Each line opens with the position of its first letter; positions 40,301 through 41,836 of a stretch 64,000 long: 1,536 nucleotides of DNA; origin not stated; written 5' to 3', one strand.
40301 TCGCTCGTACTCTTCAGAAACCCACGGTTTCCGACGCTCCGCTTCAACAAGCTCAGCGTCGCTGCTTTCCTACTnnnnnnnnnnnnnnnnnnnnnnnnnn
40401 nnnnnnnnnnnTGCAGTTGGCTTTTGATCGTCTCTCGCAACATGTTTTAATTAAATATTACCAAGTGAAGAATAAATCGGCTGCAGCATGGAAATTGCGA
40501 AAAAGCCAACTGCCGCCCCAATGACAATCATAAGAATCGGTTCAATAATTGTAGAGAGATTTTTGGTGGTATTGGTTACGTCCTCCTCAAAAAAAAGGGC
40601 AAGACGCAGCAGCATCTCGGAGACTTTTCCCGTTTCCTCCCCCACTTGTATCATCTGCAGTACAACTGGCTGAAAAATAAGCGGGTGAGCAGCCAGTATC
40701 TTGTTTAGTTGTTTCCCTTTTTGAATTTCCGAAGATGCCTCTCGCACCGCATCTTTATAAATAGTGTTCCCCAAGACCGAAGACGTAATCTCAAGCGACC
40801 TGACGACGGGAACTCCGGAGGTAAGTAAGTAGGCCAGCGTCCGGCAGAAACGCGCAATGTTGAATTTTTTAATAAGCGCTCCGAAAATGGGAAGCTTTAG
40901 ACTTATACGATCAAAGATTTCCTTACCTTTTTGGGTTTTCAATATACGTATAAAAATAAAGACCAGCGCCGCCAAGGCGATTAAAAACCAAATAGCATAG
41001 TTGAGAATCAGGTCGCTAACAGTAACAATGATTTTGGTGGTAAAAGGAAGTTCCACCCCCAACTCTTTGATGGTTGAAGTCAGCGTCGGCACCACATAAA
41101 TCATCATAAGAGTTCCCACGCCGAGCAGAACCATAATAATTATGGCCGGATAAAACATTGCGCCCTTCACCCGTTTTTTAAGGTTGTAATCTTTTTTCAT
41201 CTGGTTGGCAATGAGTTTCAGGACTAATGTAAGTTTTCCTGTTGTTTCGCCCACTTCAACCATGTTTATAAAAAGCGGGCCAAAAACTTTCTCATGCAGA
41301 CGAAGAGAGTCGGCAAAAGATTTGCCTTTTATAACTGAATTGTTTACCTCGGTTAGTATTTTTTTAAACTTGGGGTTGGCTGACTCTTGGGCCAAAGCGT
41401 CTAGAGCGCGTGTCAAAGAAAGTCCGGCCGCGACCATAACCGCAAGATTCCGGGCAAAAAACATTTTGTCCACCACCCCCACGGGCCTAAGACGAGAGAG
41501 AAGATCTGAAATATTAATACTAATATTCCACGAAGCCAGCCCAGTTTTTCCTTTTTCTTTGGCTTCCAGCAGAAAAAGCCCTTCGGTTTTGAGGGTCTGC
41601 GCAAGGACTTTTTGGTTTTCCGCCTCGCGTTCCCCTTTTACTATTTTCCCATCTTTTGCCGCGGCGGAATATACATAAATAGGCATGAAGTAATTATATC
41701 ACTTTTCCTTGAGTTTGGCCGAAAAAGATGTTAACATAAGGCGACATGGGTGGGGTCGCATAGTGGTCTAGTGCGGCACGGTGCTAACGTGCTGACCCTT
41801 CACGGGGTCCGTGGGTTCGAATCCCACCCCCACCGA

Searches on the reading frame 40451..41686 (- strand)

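Call 60: search_protein_families(library=pfam, proteins=[window:40451-41686:-], max_evalue=0.001)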
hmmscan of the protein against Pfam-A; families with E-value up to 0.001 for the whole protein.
window:40451-41686:- (411 aa): 1 family
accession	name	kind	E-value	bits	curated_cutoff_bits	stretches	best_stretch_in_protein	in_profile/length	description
PF00482.28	T2SSF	-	5.3e-60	201.3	25.2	2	77-200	1-125/125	Type II secretion system (T2SS), protein F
